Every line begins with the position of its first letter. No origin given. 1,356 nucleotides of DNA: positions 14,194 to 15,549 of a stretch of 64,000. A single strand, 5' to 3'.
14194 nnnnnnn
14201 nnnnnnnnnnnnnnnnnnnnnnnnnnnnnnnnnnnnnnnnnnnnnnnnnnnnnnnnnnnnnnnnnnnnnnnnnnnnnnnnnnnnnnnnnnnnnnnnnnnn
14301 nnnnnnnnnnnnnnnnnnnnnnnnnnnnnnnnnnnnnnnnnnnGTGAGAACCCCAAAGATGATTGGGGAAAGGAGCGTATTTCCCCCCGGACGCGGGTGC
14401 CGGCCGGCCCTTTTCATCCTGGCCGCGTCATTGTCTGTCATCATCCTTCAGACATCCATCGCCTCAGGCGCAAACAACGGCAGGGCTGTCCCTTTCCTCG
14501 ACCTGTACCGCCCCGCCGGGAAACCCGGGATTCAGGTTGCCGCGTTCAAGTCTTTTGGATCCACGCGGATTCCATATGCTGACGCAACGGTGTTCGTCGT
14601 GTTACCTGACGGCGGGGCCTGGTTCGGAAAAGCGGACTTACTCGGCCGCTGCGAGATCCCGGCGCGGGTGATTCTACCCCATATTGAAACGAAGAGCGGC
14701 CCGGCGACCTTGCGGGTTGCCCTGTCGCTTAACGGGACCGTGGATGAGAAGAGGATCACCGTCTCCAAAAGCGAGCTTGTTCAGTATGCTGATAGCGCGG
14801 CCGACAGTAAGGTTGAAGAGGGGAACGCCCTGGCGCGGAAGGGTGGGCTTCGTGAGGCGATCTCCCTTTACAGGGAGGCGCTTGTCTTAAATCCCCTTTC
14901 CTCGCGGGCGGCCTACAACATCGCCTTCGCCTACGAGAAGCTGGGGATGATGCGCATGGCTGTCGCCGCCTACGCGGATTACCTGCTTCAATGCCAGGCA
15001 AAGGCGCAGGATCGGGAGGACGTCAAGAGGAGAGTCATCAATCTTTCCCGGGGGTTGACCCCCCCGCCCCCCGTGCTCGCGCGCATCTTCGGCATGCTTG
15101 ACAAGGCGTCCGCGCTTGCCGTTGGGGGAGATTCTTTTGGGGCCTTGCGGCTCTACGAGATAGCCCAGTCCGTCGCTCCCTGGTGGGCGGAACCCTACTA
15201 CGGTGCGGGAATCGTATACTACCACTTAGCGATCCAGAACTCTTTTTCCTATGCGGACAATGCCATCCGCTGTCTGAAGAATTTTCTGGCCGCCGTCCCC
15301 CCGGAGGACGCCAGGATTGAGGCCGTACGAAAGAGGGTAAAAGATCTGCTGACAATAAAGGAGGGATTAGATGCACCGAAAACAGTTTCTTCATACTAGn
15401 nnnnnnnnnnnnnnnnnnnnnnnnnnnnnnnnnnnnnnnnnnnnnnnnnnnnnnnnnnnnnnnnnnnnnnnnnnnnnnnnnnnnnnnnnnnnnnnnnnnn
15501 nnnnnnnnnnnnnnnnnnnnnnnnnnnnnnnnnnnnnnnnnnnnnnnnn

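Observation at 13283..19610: Overlapping operon of five secreted proteins with tandem, mosaic PDZ + beta-helix lipoprotein paralogs and a FecR-domain protein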

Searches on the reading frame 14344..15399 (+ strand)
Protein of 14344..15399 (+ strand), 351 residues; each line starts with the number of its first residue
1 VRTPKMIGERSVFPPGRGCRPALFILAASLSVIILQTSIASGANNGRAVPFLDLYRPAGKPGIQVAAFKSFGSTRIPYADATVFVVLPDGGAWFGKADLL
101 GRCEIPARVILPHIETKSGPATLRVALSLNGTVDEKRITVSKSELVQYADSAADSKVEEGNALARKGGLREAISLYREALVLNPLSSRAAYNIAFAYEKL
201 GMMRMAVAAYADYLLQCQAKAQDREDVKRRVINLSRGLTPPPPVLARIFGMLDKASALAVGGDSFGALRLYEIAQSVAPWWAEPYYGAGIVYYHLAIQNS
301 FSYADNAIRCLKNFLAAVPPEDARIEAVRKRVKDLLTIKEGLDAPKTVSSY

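Call 3: search_protein_families(library=pfam, proteins=[window:14344-15399:+], max_evalue=0.1)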
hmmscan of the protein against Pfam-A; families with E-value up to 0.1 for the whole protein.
window:14344-15399:+ (351 aa): 10 families
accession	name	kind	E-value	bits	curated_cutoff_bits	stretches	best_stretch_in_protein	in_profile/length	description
PF13414.12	TPR_11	-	5e-06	26.6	26.8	1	160-201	1-42/42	TPR repeat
PF13371.12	TPR_9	-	1.8e-05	25.1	35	1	166-230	8-71/73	Tetratricopeptide repeat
PF00515.34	TPR_1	-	0.00037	20.6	27.8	0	188-210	2-24/34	Tetratricopeptide repeat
PF13431.12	TPR_17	-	0.00067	20.2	24.4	1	175-205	1-31/34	Tetratricopeptide repeat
PF13432.12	TPR_16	-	0.0011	19.8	32.7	1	158-218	2-59/65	Tetratricopeptide repeat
PF07719.23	TPR_2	-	0.0032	17.9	27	1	158-184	6-32/34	Tetratricopeptide repeat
PF13181.12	TPR_8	-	0.0047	17.4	25.7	0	188-211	2-25/34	Tetratricopeptide repeat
PF13176.12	TPR_7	-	0.018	15.5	27.9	0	160-183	6-31/36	Tetratricopeptide repeat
PF19867.5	DUF6340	-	0.044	13.4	26.4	1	154-199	208-256/258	Family of unknown function (DUF6340)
PF07345.16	ATPaseInh_sub_z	-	0.079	13.8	25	0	195-232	36-73/102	ATPase inhibitor subunit zeta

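Call 4: search_protein_families(library=ncbifam, proteins=[window:14344-15399:+], max_evalue=0.1)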
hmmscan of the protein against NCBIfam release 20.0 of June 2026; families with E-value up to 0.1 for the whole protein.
window:14344-15399:+ (351 aa): 7 families
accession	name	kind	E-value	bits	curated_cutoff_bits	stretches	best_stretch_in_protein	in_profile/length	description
TIGR02552.1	LcrH_SycD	equivalog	0.00018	21.2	104.8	0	162-233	61-131/136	SycD/LcrH family type III secretion system chaperone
NF040959.1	MamA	equivalog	0.0064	16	200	1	157-209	109-161/204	magnetosome protein MamA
NF047507.1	TPR_BatC_Lepto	exception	0.016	14.7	175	1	151-195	94-138/214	TPR repeat-containing protein BatC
NF033758.1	gliding_GltE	equivalog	0.019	13.9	225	1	154-224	87-157/411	adventurous gliding motility TPR repeat lipoprotein GltE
NF033762.1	social_mot_Tgl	equivalog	0.06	12.7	225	1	159-227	142-212/252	social motility TPR repeat lipoprotein Tgl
NF002725.1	PRK02603.1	equivalog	0.062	13.3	143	0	166-203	85-122/173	photosystem I assembly protein Ycf3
TIGR02521.1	type_IV_pilW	equivalog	0.067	12.7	154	1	130-212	10-90/234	type IV pilus biogenesis/stability protein PilW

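Call 61: search_protein_families(library=padloc, proteins=[window:14344-15399:+], max_evalue=0.01)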
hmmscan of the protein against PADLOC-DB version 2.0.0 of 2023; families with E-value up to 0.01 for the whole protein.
window:14344-15399:+ (351 aa): 0 families
